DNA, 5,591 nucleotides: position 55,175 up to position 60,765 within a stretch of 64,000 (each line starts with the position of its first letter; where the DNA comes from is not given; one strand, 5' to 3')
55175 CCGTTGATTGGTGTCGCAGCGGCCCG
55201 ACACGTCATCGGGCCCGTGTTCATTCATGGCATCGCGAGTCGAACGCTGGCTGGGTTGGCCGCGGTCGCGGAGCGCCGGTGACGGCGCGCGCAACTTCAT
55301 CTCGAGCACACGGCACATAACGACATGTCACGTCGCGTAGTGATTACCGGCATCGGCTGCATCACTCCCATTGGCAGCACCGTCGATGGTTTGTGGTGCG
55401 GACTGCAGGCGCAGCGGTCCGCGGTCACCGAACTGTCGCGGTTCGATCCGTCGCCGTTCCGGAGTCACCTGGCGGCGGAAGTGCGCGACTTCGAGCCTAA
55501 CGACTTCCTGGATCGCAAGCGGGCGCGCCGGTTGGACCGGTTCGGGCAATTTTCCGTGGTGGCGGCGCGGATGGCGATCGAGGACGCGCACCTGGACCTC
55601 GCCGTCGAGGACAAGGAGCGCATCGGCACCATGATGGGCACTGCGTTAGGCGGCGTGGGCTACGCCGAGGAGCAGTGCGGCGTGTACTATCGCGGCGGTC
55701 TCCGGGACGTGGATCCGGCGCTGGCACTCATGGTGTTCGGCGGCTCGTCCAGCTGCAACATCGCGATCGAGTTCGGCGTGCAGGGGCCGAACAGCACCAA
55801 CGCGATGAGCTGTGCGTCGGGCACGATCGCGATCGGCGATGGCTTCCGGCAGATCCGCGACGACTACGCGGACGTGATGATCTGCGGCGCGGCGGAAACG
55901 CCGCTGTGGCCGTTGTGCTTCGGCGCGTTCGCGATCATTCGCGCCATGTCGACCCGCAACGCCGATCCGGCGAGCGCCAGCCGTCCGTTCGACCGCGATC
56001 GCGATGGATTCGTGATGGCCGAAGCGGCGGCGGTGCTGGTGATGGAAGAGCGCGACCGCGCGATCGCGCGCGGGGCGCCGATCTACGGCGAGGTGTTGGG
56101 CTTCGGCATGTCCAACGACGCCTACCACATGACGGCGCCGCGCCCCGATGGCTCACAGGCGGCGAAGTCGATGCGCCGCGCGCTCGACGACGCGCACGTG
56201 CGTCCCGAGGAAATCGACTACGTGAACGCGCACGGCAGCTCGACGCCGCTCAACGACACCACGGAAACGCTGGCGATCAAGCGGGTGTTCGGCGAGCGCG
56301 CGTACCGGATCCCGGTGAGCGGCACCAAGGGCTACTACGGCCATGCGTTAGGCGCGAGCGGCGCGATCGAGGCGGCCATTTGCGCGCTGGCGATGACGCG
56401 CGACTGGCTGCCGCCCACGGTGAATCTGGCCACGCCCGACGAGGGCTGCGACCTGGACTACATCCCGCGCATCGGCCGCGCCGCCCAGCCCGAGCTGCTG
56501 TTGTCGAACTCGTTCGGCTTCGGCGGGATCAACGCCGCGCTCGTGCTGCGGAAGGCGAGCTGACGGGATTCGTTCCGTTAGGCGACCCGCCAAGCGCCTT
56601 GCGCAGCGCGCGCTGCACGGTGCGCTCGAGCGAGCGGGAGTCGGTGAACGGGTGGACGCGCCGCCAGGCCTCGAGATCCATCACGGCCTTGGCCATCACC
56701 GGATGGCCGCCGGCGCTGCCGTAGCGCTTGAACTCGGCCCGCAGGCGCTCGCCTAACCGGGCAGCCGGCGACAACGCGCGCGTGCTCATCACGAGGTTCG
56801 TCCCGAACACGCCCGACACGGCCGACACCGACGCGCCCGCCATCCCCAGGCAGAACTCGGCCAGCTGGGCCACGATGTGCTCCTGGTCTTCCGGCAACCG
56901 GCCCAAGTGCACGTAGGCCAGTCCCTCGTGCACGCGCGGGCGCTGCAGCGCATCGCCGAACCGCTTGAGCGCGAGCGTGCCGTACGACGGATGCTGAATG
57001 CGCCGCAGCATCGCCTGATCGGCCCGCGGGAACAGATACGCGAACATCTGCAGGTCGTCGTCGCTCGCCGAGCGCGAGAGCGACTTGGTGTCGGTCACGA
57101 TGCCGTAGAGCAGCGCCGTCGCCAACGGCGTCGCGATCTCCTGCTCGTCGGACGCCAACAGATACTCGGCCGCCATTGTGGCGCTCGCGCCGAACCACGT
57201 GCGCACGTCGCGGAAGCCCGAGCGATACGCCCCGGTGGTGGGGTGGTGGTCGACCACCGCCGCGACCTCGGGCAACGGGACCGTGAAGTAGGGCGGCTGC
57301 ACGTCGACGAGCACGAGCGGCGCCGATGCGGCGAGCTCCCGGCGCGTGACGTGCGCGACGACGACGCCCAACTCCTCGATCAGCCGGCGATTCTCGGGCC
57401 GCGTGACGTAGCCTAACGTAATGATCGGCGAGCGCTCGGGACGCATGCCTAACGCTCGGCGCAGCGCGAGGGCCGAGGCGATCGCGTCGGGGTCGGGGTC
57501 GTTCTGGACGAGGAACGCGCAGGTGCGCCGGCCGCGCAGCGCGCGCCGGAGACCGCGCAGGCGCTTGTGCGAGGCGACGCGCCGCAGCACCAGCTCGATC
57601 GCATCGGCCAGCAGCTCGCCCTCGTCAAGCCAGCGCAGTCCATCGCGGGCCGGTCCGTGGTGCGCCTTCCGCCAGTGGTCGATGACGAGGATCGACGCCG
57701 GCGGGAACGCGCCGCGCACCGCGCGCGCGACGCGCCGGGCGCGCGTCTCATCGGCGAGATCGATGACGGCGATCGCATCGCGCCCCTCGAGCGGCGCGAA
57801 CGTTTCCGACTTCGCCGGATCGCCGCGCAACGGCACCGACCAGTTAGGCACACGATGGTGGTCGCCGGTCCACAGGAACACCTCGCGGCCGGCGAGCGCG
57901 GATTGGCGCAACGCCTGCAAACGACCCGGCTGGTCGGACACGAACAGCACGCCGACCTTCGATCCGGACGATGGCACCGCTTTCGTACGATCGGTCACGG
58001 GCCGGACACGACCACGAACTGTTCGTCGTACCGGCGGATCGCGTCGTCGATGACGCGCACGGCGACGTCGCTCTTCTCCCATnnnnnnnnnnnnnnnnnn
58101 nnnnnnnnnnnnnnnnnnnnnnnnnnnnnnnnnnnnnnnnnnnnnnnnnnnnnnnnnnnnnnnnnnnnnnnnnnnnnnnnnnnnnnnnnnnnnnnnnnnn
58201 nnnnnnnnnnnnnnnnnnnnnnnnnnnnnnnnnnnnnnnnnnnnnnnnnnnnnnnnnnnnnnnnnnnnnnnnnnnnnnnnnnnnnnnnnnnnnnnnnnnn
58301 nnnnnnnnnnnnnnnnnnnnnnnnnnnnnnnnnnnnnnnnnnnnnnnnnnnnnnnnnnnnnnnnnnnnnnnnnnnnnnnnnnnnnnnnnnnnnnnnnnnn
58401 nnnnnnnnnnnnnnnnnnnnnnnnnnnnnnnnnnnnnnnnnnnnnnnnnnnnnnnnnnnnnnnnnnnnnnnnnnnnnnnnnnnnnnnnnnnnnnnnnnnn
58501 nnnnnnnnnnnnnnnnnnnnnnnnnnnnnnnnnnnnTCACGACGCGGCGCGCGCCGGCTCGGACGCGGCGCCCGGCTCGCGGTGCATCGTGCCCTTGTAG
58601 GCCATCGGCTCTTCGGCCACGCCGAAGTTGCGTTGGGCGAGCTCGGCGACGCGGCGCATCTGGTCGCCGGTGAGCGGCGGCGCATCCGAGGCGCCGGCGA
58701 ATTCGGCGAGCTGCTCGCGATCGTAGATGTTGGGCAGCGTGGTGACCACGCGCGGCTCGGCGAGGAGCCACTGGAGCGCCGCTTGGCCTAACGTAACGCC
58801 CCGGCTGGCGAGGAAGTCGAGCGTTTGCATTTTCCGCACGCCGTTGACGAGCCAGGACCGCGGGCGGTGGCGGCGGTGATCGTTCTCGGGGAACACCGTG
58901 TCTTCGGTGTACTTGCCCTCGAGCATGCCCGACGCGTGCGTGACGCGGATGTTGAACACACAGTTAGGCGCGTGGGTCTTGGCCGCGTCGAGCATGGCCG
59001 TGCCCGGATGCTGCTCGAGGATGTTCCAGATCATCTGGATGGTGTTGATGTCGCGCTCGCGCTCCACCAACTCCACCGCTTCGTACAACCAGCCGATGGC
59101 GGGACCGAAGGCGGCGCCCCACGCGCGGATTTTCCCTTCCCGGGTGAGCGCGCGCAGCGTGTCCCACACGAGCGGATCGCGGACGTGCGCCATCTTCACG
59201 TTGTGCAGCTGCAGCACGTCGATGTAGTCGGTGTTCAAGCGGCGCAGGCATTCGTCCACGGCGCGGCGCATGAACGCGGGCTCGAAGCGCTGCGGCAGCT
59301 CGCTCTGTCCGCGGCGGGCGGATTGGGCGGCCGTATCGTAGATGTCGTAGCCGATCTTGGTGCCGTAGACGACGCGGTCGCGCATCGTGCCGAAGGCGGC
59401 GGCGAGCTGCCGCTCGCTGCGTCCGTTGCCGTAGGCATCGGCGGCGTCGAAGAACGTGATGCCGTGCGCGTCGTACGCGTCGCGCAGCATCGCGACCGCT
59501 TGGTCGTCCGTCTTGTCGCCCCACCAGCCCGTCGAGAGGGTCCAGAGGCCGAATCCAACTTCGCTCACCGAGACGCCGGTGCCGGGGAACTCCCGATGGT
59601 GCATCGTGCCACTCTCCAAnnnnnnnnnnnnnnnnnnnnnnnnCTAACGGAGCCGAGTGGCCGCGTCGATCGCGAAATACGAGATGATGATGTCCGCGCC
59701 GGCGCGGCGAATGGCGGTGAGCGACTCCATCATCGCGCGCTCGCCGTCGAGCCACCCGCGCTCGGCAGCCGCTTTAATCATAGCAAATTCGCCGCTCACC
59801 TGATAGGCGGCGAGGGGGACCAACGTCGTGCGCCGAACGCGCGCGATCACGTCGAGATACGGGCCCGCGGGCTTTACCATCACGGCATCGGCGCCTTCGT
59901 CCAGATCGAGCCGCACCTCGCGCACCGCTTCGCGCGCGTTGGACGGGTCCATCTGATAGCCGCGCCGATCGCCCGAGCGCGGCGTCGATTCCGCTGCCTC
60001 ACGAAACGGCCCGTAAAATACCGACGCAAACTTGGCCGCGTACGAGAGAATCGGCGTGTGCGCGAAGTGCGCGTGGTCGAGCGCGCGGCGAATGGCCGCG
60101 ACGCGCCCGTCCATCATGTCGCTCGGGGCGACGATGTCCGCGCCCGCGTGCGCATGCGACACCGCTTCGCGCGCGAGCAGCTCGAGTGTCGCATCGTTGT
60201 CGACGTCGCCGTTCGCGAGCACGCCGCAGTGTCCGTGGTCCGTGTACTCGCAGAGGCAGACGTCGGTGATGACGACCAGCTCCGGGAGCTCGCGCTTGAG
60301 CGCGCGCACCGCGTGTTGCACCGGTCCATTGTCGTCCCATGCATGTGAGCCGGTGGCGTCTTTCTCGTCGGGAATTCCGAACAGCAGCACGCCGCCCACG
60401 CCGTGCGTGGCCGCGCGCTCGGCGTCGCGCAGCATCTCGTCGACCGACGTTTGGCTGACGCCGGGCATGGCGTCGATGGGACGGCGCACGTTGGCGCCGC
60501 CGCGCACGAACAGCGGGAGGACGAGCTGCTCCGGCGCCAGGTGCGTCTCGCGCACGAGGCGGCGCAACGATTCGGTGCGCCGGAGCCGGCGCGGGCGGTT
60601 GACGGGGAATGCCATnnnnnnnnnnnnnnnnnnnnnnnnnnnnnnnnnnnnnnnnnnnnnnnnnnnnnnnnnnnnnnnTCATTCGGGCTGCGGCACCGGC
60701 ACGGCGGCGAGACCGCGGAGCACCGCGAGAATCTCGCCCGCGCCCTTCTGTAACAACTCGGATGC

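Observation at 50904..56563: Unassigned six-gene cluster: B12-radical SAM, GGR-family flavoprotein, flavin reductase, SAM methyltransferase, SRPBCC and a stand-alone KAS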

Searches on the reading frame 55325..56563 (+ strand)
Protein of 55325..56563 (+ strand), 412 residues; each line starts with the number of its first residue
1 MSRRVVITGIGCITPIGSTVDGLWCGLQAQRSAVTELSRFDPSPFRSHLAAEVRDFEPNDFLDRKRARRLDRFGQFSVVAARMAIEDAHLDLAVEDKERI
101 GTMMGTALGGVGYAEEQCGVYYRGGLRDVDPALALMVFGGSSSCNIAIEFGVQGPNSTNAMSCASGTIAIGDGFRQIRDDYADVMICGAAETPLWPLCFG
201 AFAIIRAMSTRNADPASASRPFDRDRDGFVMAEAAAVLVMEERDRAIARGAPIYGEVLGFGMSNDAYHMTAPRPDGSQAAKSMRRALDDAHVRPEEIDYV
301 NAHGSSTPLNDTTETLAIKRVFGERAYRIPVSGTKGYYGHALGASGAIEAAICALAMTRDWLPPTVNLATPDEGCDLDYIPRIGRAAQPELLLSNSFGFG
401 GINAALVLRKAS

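Call 3: search_protein_families(library=pfam, proteins=[window:55325-56563:+], max_evalue=0.01)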
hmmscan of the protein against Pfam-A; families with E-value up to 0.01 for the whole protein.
window:55325-56563:+ (412 aa): 2 families
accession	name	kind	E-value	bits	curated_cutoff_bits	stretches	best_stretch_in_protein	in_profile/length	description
PF00109.32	ketoacyl-synt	-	1.5e-42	146.4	20.8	1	3-245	2-251/252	Beta-ketoacyl synthase, N-terminal domain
PF02801.28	Ketoacyl-synt_C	-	3.1e-37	127.6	20.8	1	254-368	1-118/119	Beta-ketoacyl synthase, C-terminal domain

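Call 4: search_protein_families(library=ncbifam, proteins=[window:55325-56563:+], max_evalue=0.01)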
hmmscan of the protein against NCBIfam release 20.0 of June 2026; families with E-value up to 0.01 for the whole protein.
window:55325-56563:+ (412 aa): 23 families
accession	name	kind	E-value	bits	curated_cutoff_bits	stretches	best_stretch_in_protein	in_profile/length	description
TIGR03150.1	fabF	equivalog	4e-154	513.2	493.75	1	3-409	1-407/407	beta-ketoacyl-ACP synthase II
NF005589.0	PRK07314.1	subfamily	1.6e-151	504.8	387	1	2-411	3-412/413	beta-ketoacyl-ACP synthase II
NF004970.0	PRK06333.1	subfamily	3.4e-120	401.8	525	1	2-410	3-421/424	beta-ketoacyl-ACP synthase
NF006274.0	PRK08439.1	equivalog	1.5e-117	392.8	621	1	3-410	2-405/406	beta-ketoacyl-ACP synthase II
NF006434.0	PRK08722.1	equivalog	6.6e-110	367.8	759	1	2-410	3-413/414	beta-ketoacyl-ACP synthase II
NF006587.0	PRK09116.1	equivalog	1.6e-93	313.7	470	1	3-411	2-407/408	beta-ketoacyl-ACP synthase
NF005076.0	PRK06501.1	equivalog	2.9e-88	296.6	629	2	140-410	152-422/425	beta-ketoacyl-ACP synthase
NF005916.1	PRK07910.1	equivalog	1.7e-83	280.9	560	1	4-409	13-416/418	KasA/KasB family beta-ketoacyl-ACP synthase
NF005935.0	PRK07967.1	equivalog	7.1e-81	272.1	630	1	3-411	2-404/406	beta-ketoacyl-ACP synthase I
NF004618.0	PRK05952.1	equivalog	7.2e-71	239.1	455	1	4-411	3-383/384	beta-ketoacyl-ACP synthase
NF005490.0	PRK07103.1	equivalog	4.3e-70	236.8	445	1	3-411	4-413/414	polyketide beta-ketoacyl:acyl carrier protein synthase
NF006618.0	PRK09185.1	subfamily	9.6e-70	235.6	407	1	3-411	3-393/394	beta-ketoacyl-ACP synthase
NF058662.1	cispenta_AmcF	equivalog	5.5e-66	223.1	325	2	145-409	111-368/369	cispentacin biosynthesis acyltransferase subunit AmcF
NF040607.1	mycolic_Pks13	equivalog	1.5e-30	105.5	2100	1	146-410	254-525/1680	polyketide synthase Pks13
NF045894.1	PKS_plus_SDR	equivalog_domain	1.7e-26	92.2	1740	1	83-379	100-387/1515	type I polyketide synthase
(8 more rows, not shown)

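Call 31: search_solved_structures(query=window:55325-56563:+, max_evalue=1e-60)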
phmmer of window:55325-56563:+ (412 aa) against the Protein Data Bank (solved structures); distinct sequences matched with E-value up to 1e-60: 61 (the best 60 are shown).
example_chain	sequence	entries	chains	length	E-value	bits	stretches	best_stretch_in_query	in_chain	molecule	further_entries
1e5m_A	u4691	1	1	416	7.7e-125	420.3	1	3-410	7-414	BETA KETOACYL ACYL CARRIER PROTEIN SYNTHASE II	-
4ls5_A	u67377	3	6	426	1.3e-123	416.3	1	3-410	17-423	3-oxoacyl-[acyl-carrier-protein] synthase 2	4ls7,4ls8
4ls6_A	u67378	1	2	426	2.4e-123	415.4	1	3-410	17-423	3-oxoacyl-[acyl-carrier-protein] synthase 2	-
3o04_A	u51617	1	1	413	1.8e-116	392.8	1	2-410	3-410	beta-keto-acyl carrier protein synthase II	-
5sxo_A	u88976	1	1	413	4.9e-116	391.4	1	2-410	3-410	3-oxoacyl-[acyl-carrier-protein] synthase 2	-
4r8e_A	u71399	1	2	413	1.7e-115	389.6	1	2-410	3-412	3-oxoacyl-[acyl-carrier-protein] synthase 2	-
1j3n_A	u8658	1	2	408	4.5e-115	388.2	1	3-410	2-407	3-oxoacyl-(acyl-carrier protein) synthase II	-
6okg_A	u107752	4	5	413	4.6e-111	375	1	2-410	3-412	3-oxoacyl-[acyl-carrier-protein] synthase 2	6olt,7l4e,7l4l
1b3n_A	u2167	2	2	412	5.6e-111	374.7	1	2-410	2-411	PROTEIN (KETOACYL ACYL CARRIER PROTEIN SYNTHASE 2) | BETA-KETOACYL ACP SYNTHASE II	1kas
2gfw_A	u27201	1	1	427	6.1e-111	374.6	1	2-410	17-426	3-oxoacyl-[acyl-carrier-protein] synthase 2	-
2gfy_A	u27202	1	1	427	5.6e-110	371.4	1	2-410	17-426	3-oxoacyl-[acyl-carrier-protein] synthase 2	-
3hnz_A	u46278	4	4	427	1.2e-109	370.3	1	2-410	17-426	3-oxoacyl-[acyl-carrier-protein] synthase 2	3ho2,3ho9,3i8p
9lpl_A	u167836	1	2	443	1.8e-109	369.7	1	2-410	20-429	3-oxoacyl-[acyl-carrier-protein] synthase 2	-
2gfv_A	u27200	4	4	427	2.4e-109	369.3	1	2-410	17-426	3-oxoacyl-[acyl-carrier-protein] synthase 2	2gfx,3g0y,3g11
8qm1_A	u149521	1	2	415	4.2e-109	368.5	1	3-410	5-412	3-oxoacyl-[acyl-carrier-protein] synthase 2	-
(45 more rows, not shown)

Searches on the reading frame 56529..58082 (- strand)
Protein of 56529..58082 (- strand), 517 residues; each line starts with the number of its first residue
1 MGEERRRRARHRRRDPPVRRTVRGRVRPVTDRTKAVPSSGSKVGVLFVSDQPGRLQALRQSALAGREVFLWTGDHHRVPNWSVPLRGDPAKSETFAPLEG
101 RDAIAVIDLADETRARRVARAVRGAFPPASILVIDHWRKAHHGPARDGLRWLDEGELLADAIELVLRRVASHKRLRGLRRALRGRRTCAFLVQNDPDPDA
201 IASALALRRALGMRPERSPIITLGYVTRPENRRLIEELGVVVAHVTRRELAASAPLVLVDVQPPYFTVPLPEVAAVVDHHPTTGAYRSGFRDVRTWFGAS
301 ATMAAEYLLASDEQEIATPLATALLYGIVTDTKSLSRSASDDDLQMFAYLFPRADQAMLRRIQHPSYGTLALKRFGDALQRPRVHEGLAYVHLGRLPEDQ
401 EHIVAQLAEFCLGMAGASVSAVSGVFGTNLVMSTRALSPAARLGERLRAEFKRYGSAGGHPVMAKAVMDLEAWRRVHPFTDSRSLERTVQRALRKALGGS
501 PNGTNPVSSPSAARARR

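Call 7: search_protein_families(library=pfam, proteins=[window:56529-58082:-], max_evalue=0.001)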
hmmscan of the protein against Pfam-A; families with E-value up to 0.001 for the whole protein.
window:56529-58082:- (517 aa): 1 family
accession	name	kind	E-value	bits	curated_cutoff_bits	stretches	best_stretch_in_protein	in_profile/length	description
PF01368.27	DHH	-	6.6e-05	23.6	28.1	1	194-328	8-125/125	DHH family, N-terminal domain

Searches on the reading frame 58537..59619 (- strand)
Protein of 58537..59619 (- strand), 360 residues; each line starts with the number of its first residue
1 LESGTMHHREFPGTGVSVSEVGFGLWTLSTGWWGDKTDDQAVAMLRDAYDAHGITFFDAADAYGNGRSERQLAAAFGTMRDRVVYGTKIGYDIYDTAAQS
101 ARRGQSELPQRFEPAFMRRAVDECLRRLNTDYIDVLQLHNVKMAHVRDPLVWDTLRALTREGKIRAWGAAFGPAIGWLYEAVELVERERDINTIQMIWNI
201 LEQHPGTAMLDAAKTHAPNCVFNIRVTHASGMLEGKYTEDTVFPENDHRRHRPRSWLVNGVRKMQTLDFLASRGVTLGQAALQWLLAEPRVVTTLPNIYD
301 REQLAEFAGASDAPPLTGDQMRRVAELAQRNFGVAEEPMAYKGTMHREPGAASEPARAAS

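Call 7: search_protein_families(library=pfam, proteins=[window:58537-59619:-], max_evalue=0.001)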
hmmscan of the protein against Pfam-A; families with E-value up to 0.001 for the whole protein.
window:58537-59619:- (360 aa): 1 family
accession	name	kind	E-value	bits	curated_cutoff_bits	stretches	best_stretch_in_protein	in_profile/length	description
PF00248.27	Aldo_ket_red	-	4.6e-48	164.2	24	1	20-327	1-289/291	Aldo/keto reductase family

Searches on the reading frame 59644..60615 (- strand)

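Call 7: search_protein_families(library=pfam, proteins=[window:59644-60615:-], max_evalue=0.001)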
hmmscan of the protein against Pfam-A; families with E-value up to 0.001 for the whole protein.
window:59644-60615:- (323 aa): 1 family
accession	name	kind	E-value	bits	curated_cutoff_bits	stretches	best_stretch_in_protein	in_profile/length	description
PF00490.27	ALAD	-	2e-148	494.1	24.6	1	6-319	2-315/317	Delta-aminolevulinic acid dehydratase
